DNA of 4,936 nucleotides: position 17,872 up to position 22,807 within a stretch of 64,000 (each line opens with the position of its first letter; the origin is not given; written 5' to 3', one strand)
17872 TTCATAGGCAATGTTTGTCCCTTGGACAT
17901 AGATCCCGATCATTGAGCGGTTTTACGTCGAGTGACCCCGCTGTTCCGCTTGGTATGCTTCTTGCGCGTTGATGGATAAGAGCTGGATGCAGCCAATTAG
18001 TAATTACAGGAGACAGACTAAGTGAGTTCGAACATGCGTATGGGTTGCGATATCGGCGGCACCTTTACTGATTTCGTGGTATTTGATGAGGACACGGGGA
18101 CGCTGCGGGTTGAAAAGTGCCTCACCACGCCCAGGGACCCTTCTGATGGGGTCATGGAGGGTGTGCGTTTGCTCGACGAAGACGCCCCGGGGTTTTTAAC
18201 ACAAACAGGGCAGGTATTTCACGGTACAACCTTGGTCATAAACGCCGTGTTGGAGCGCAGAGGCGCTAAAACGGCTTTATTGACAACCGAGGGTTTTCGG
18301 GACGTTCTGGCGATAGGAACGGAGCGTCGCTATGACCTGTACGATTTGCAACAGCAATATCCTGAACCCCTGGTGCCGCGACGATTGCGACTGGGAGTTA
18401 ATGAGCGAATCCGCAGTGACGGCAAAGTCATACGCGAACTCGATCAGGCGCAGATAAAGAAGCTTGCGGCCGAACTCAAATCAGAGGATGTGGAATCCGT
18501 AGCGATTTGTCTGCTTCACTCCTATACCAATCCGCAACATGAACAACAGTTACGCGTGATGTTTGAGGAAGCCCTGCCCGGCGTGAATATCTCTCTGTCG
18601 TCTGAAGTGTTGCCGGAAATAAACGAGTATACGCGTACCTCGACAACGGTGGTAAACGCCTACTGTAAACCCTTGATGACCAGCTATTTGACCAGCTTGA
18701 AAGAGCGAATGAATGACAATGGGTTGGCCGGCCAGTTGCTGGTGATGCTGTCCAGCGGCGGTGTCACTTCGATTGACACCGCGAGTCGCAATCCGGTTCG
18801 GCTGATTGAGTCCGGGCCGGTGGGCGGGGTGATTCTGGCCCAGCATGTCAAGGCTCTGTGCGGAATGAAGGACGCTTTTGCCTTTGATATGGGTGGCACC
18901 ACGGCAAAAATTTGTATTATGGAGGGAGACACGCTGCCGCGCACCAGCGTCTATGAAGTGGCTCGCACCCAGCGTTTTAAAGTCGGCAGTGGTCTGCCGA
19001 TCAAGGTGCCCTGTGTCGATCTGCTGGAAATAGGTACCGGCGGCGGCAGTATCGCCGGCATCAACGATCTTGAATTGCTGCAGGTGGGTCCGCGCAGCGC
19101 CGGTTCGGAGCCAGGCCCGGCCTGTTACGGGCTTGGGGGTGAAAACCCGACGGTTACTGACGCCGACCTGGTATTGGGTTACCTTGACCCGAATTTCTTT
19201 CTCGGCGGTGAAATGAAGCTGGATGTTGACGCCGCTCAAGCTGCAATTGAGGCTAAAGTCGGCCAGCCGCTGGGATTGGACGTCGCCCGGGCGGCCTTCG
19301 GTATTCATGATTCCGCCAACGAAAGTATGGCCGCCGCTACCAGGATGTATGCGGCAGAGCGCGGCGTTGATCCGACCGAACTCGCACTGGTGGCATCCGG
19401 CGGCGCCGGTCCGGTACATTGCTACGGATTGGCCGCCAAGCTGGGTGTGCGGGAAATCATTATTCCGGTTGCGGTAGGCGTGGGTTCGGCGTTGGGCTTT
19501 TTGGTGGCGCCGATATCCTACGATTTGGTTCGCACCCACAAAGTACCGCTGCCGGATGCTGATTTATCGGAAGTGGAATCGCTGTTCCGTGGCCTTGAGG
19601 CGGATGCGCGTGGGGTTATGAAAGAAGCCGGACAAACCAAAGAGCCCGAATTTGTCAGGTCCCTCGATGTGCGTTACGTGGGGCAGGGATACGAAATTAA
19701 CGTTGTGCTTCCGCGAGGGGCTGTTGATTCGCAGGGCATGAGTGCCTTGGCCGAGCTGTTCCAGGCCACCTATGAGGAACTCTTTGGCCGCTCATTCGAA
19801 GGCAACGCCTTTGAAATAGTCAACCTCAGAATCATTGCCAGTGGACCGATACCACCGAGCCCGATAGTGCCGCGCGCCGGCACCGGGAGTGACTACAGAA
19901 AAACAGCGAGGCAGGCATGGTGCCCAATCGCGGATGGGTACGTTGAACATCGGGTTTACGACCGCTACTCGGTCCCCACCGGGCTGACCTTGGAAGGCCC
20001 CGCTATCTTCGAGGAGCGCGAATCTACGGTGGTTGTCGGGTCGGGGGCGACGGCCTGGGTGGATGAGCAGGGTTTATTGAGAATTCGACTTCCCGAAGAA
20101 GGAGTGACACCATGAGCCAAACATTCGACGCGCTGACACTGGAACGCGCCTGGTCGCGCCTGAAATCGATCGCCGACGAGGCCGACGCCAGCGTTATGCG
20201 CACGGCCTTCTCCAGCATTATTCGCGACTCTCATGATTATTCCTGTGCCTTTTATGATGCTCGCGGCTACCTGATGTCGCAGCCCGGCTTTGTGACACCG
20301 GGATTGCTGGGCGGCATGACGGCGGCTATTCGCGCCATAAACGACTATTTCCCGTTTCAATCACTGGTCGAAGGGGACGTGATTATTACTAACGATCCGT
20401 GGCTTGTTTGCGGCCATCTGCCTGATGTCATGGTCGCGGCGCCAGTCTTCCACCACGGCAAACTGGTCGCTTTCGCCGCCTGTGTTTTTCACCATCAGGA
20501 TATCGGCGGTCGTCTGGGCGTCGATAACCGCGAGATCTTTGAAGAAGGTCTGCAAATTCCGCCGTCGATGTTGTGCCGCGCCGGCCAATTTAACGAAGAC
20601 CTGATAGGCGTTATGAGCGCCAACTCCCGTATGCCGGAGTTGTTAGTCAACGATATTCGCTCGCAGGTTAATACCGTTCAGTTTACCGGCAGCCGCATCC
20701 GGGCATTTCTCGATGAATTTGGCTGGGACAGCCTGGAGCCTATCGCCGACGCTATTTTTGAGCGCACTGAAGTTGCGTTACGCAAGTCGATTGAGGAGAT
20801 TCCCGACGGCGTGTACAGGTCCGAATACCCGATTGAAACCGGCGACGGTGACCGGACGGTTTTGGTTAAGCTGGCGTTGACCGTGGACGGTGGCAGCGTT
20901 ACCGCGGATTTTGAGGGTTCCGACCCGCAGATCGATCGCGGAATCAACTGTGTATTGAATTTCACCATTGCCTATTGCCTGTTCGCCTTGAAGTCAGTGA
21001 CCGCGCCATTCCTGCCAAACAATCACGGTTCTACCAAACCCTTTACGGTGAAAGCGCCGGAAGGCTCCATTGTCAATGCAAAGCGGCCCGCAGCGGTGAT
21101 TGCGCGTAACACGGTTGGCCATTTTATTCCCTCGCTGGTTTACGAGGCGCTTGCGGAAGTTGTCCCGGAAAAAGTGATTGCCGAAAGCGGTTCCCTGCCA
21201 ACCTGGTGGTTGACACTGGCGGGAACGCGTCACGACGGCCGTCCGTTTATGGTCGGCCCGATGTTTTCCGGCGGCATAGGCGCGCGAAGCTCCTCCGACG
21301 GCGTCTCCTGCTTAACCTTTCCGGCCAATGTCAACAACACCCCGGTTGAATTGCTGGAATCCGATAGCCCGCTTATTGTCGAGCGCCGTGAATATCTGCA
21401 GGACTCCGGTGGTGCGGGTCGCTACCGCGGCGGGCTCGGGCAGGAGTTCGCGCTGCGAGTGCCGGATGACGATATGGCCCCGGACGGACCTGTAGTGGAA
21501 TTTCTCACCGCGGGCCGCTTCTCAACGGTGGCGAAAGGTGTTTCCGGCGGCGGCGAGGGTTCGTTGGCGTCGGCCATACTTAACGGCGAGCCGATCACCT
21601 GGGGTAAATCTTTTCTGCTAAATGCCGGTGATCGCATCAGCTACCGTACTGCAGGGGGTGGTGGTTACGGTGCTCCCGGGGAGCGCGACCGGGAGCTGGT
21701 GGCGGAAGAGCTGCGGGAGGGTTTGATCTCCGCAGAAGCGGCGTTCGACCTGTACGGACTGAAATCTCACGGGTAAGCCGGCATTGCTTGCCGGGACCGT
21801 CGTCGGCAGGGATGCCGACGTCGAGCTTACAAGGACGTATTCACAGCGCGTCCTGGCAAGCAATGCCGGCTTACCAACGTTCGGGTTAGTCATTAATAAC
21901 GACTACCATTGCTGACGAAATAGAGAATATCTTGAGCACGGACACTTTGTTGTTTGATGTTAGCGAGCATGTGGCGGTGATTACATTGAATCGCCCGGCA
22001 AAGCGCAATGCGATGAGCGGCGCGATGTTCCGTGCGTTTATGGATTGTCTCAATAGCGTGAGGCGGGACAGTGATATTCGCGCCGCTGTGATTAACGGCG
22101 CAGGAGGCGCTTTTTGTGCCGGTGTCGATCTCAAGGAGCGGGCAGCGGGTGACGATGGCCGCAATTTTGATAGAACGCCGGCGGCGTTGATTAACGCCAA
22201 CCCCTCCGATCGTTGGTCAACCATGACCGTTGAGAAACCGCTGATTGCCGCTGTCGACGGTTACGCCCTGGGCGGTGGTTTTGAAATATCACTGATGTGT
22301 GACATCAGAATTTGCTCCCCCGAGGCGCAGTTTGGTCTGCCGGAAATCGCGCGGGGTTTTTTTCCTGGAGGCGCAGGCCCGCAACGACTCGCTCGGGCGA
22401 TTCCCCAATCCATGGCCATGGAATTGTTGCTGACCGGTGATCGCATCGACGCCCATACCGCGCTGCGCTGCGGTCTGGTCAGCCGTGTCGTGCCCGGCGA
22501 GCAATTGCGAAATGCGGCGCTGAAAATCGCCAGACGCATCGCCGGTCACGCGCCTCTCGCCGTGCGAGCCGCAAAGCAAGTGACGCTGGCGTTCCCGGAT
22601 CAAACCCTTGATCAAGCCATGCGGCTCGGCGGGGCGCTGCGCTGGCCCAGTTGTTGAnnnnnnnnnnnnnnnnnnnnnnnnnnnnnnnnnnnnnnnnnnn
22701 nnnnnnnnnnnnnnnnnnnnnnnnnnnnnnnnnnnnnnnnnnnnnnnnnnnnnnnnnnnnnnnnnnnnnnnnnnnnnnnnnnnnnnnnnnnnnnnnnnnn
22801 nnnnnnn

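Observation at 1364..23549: Eight sigma-54 type promoters head a ~33-kb catabolic supercluster that encodes no activator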

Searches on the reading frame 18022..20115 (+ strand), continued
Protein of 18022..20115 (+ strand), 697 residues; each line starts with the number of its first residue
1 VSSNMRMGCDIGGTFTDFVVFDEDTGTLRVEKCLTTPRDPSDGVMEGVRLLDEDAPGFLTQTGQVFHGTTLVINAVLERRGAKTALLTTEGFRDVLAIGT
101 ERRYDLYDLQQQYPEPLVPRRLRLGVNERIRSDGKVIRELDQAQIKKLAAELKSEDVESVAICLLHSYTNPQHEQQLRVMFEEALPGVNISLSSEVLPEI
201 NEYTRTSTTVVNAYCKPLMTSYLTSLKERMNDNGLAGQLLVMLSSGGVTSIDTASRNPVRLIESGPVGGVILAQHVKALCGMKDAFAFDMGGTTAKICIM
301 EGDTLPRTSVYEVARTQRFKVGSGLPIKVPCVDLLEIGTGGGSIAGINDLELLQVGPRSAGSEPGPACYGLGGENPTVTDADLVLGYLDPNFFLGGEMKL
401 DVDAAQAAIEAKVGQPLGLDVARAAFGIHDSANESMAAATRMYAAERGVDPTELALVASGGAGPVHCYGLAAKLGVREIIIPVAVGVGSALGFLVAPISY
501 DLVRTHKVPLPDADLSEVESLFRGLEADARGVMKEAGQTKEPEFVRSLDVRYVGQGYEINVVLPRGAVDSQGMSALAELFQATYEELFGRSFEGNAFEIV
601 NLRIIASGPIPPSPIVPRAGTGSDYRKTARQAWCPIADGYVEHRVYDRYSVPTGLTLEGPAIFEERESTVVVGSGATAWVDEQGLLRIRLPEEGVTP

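Call 52: find_encoding_contigs(protein=P0246, flank=10000, max_places=2)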
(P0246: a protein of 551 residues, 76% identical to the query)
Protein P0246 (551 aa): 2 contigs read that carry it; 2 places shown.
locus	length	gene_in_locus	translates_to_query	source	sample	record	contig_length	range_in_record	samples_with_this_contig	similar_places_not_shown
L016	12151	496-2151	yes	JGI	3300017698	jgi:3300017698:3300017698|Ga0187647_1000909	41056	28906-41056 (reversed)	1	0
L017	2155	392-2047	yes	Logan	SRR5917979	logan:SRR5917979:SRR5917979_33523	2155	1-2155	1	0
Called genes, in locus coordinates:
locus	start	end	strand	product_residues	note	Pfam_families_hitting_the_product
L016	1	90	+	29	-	?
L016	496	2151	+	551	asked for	PF00158:Sigma54_activat, PF14532:Sigma54_activ_2, PF07724:AAA_2 (faint), PF07728:AAA_5 (weak), PF25601:AAA_lid_14, PF02954:HTH_8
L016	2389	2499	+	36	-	-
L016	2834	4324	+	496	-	PF00309:Sigma54_AID, PF04963:Sigma54_CBD, PF04552:Sigma54_DBD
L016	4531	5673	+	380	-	PF03060:NMO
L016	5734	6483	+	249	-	PF01012:ETF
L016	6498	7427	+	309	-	PF01012:ETF, PF00766:ETF_alpha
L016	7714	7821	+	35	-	-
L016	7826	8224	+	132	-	PF12172:zf-ChsH2, PF01796:OB_ChsH2_C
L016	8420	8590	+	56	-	-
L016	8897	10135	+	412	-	PF02515:CoA_transf_3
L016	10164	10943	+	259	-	PF00378:ECH_1, PF16113:ECH_2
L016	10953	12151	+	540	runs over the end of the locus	PF00501:AMP-binding, PF13193:AMP-binding_C (weak)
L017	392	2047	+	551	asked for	PF00158:Sigma54_activat, PF14532:Sigma54_activ_2, PF07724:AAA_2 (faint), PF07728:AAA_5 (weak), PF25601:AAA_lid_14, PF02954:HTH_8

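Call 69: search_dna_similar(query=L009:14151-15806:+, collection=plasmids, mode=protein, max_rows=25, max_evalue=1e-100)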
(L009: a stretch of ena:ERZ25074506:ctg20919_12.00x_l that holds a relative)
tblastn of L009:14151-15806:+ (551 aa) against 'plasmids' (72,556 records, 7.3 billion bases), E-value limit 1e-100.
Records with a match: 15; places in all: 22; records where one place covers at least 80% of the query: 14.
Best place of each record, by identity: 60-80% 1; <60% 14.
By first word of the organism name: Cupriavidus 4; Achromobacter 3; Aminobacter 2; Paraburkholderia 2; Salipiger 1; Celeribacter 1; Burkholderia 1; Methylorubrum 1.
By predicted mobility (MOB-suite, as given by PLSDB): non-mobilizable 11; conjugative 4.
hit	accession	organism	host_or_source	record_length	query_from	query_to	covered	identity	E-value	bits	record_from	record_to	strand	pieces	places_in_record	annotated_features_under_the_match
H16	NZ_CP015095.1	Salipiger abyssi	single cell,marine seawater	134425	3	544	98%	60.0%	0e+0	674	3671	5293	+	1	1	sigma 54-interacting transcriptional regulator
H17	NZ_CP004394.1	Celeribacter indicus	-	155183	7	549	99%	59.5%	0e+0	662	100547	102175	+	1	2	sigma-54-dependent Fis family transcriptional regulator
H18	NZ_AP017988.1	Aminobacter sp. SS-2016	Lotus japoicus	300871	6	545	98%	54.8%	0e+0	575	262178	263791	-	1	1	sigma 54-interacting transcriptional regulator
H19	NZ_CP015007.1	Aminobacter aminovorans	cell culture,soil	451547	6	545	98%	54.8%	0e+0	574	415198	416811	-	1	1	sigma 54-interacting transcriptional regulator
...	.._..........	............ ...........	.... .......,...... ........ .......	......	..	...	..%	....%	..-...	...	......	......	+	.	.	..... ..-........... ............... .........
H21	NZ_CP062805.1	Cupriavidus basilensis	Cell culture,Sediment of a freshwater ...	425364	10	549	98%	48.6%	3e-145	469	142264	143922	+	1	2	sigma 54-interacting transcriptional regulator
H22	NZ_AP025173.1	Cupriavidus sp. P-10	-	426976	10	549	98%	48.6%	3e-145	469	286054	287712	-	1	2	sigma 54-interacting transcriptional regulator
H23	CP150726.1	Achromobacter denitrificans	Homo sapiens,culture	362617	6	545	98%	47.4%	5e-147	474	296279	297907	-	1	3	sigma 54-interacting transcriptional regulator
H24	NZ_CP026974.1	Achromobacter insolitus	Homo sapiens,endotracheal aspirate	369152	6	545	98%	47.4%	5e-147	474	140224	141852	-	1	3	sigma 54-interacting transcriptional regulator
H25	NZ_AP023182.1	Paraburkholderia sp. PGU19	Physopelta gutta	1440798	10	545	97%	47.1%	6e-147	474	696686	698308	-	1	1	record has no annotation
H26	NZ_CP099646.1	Paraburkholderia fungorum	Arabidopsis thaliana,pure culture,leaf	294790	10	545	97%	46.4%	2e-144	467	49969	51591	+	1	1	sigma 54-interacting transcriptional regulator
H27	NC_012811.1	Methylorubrum extorquens AM1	-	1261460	127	544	76%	56.7%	2e-142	462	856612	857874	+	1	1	none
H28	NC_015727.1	Cupriavidus necator N-1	soil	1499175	10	547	98%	42.9%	1e-131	431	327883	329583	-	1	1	record has no annotation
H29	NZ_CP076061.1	Cupriavidus sp. EM10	Pure-cultured cell,sewage water sludge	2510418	41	544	91%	43.5%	2e-121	401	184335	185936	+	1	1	none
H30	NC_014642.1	Achromobacter xylosoxidans A8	-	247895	63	543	87%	44.1%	4e-119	394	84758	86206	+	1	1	sigma 54-interacting transcriptional regulator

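Call 70: get_annotated_region(hit=H17, flank=20000)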
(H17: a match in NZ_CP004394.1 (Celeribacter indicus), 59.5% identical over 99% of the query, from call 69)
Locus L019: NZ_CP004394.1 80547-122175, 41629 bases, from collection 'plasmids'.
description: Celeribacter indicus strain P73 plasmid pP73A, complete sequence
organism: Celeribacter indicus (NCBI taxid 1208324)
taxonomy: Bacteria; Pseudomonadota; Alphaproteobacteria; Rhodobacterales; Roseobacteraceae; Celeribacter; Celeribacter indicus
host: -; source: -; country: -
typing (MOB-suite, as given by PLSDB): non-mobilizable; replicon rep_cluster_634
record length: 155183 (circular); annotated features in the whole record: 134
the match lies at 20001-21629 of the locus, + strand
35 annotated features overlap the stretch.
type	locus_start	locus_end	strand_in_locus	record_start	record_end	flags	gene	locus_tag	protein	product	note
CDS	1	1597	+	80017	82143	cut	-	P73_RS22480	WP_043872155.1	acetate--CoA ligase family protein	-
CDS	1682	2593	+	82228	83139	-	-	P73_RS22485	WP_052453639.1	DMT family transporter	GO:0055085 - transmembrane transport [Evidence IEA]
CDS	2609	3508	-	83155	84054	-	-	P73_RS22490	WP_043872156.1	NAD(P)-dependent oxidoreductase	-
CDS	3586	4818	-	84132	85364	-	-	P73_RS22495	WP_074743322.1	acyl-CoA dehydrogenase family protein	-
CDS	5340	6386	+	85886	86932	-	-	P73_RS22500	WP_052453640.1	AbrB family transcriptional regulator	-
CDS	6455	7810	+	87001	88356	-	-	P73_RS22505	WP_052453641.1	MmgE/PrpD family protein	-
CDS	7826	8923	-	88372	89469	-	-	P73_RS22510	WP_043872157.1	zinc-binding dehydrogenase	-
CDS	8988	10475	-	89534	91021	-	-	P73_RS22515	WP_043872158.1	aldehyde dehydrogenase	-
CDS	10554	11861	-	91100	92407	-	-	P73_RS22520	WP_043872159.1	TRAP transporter large permease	GO:0008643 - carbohydrate transport [Evidence IEA]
CDS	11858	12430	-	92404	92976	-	-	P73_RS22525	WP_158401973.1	TRAP transporter small permease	GO:0015740 - C4-dicarboxylate transport [Evidence IEA]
CDS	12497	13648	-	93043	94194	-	dctP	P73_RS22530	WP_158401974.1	TRAP transporter substrate-binding protein DctP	GO:0055085 - transmembrane transport [Evidence IEA]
CDS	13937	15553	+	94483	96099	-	-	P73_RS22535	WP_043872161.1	FAD-dependent oxidoreductase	-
CDS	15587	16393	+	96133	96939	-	-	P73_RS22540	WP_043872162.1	N-acyl homoserine lactonase family protein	-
CDS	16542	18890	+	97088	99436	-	-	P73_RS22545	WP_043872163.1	xanthine dehydrogenase family protein molybdopterin-binding subunit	-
CDS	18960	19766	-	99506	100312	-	-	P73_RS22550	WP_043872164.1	enoyl-CoA hydratase-related protein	-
CDS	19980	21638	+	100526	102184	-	-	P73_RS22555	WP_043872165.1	sigma-54-dependent Fis family transcriptional regulator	-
CDS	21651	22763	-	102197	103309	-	-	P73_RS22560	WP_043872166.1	CaiB/BaiF CoA-transferase family protein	-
CDS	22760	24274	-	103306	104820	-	-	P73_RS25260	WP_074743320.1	3-hydroxyacyl-CoA dehydrogenase NAD-binding domain-containing protein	GO:0006631 - fatty acid metabolic process [Evidence IEA]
CDS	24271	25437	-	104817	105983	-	-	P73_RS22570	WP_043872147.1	acyl-CoA dehydrogenase family protein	-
CDS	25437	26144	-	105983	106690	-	-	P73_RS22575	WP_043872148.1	SDR family oxidoreductase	-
CDS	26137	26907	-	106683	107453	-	-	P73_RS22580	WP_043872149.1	enoyl-CoA hydratase-related protein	-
CDS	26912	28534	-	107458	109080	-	-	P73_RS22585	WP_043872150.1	class I adenylate-forming enzyme family protein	-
CDS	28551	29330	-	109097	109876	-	-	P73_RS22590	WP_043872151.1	enoyl-CoA hydratase-related protein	-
CDS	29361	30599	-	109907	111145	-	-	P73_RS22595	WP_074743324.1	CoA transferase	-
CDS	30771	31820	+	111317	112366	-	-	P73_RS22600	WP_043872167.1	amidohydrolase family protein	-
CDS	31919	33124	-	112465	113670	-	-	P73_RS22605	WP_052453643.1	acyl-CoA dehydrogenase family protein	-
CDS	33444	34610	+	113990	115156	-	-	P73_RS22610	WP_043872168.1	hypothetical protein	-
CDS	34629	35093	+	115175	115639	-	-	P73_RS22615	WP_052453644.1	MaoC/PaaZ C-terminal domain-containing protein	-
CDS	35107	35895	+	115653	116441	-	-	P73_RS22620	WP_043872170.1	enoyl-CoA hydratase-related protein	-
CDS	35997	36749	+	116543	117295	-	-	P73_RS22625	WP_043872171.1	electron transfer flavoprotein subunit beta/FixA family protein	-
CDS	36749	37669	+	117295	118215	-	-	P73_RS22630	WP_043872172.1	FAD-binding protein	-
CDS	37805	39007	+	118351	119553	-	pcaF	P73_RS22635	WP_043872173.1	3-oxoadipyl-CoA thiolase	GO:0019619 - 3,4-dihydroxybenzoate catabolic process [Evidence IEA]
CDS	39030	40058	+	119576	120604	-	-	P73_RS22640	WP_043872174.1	zinc-binding dehydrogenase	-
CDS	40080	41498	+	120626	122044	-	-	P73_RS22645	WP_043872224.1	aldehyde dehydrogenase family protein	-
CDS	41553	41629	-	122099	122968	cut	-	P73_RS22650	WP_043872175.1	thioesterase family protein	-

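Call 73: search_dna_similar(query=L009:16019-17509:+, collection=plasmids, mode=protein, max_rows=25, max_evalue=1e-40)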
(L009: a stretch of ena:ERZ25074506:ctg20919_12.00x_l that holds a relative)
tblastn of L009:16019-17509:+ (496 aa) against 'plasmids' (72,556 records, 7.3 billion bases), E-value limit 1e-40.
Records with a match: 343; places in all: 344; records where one place covers at least 80% of the query: 330.
Best place of each record, by identity: <60% 343.
By first word of the organism name: Ralstonia 137; Rhizobium 101; Sinorhizobium 16; Sphingobium 12; Mesorhizobium 8; Bradyrhizobium 8; Azospirillum 7; Burkholderia 7; Acinetobacter 5; Neorhizobium 4; and 29 more.
By predicted mobility (MOB-suite, as given by PLSDB): mobilizable 120; conjugative 112; non-mobilizable 111.
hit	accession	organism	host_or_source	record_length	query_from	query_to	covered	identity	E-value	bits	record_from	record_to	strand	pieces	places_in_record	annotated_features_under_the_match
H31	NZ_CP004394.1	Celeribacter indicus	-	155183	1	489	99%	45.5%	4e-127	415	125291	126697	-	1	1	rpoN: RNA polymerase factor sigma-54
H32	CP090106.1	Sinorhizobium meliloti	Medicago,Cell culture,Plant nodule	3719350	1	495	100%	44.2%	2e-120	395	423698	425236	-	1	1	rpoN: RNA polymerase factor sigma-54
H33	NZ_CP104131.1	Sinorhizobium sp. K101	Phaseolus vulgaris,cell ...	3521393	1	495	100%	44.0%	1e-118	390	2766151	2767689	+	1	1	none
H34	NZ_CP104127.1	Sinorhizobium sp. M103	Phaseolus vulgaris,cell ...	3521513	1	495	100%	44.0%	1e-118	390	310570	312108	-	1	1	none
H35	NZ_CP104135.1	Sinorhizobium sp. C101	Phaseolus vulgaris,cell ...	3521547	1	495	99%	43.9%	4e-101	395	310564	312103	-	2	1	none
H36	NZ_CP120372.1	Sinorhizobium numidicum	Argyrolobium uniflorum,Cell culture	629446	1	495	100%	43.5%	2e-115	381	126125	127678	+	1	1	rpoN: RNA polymerase factor sigma-54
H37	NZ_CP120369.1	Sinorhizobium numidicum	Argyrolobium uniflorum,Cell culture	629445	1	495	100%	43.5%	2e-115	381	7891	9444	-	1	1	rpoN: RNA polymerase factor sigma-54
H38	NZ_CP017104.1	Rhizobium gallicum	Phaseolus vulgaris,Whole ...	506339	1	491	99%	43.8%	3e-112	372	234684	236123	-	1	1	rpoN: RNA polymerase factor sigma-54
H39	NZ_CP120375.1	Sinorhizobium garamanticum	Argyrolobium uniflorum,Cell culture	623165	1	495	100%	43.4%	9e-118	388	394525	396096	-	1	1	rpoN: RNA polymerase factor sigma-54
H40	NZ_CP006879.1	Rhizobium gallicum bv. gallicum R602sp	Phaseolus vulgaris,whole ...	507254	1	489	99%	43.7%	4e-112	372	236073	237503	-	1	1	rpoN: RNA polymerase factor sigma-54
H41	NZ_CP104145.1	Rhizobium sullae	Sulla coronaria,cell culture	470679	1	489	99%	43.7%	1e-111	370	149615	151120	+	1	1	rpoN: RNA polymerase factor sigma-54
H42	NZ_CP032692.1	Rhizobium sp. CCGE532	Phaseolus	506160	1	489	99%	43.2%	6e-109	362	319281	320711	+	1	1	rpoN: RNA polymerase factor sigma-54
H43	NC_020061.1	Rhizobium tropici CIAT 899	Phaseolus vulgaris root nodule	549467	1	489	99%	43.2%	9e-109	362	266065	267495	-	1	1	rpoN: RNA polymerase factor sigma-54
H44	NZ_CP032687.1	Rhizobium sp. CCGE531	Phaseolus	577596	1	489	99%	43.2%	2e-107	358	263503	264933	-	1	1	rpoN: RNA polymerase factor sigma-54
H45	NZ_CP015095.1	Salipiger abyssi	single cell,marine seawater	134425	13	489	96%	44.2%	3e-116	383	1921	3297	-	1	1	rpoN: RNA polymerase factor sigma-54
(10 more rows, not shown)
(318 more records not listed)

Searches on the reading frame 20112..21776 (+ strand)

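Call 5: search_protein_families(library=pfam, proteins=[window:20112-21776:+])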
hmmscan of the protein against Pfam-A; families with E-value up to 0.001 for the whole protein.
window:20112-21776:+ (554 aa): 1 family
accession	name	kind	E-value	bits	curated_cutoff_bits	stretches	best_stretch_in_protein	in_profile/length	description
PF02538.19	Hydantoinase_B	-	8.8e-141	470.3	26.8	1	6-522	1-519/519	Hydantoinase B/oxoprolinase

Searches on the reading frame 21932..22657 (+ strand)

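Call 5: search_protein_families(library=pfam, proteins=[window:21932-22657:+])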
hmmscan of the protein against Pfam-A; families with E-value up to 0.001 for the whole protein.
window:21932-22657:+ (241 aa): 2 families
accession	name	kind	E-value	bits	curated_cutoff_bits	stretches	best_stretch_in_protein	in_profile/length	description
PF00378.25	ECH_1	-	5e-56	190.3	27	1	11-220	3-207/251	Enoyl-CoA hydratase/isomerase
PF16113.10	ECH_2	-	1.8e-35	123.5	27.2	1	15-202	2-187/335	Enoyl-CoA hydratase/isomerase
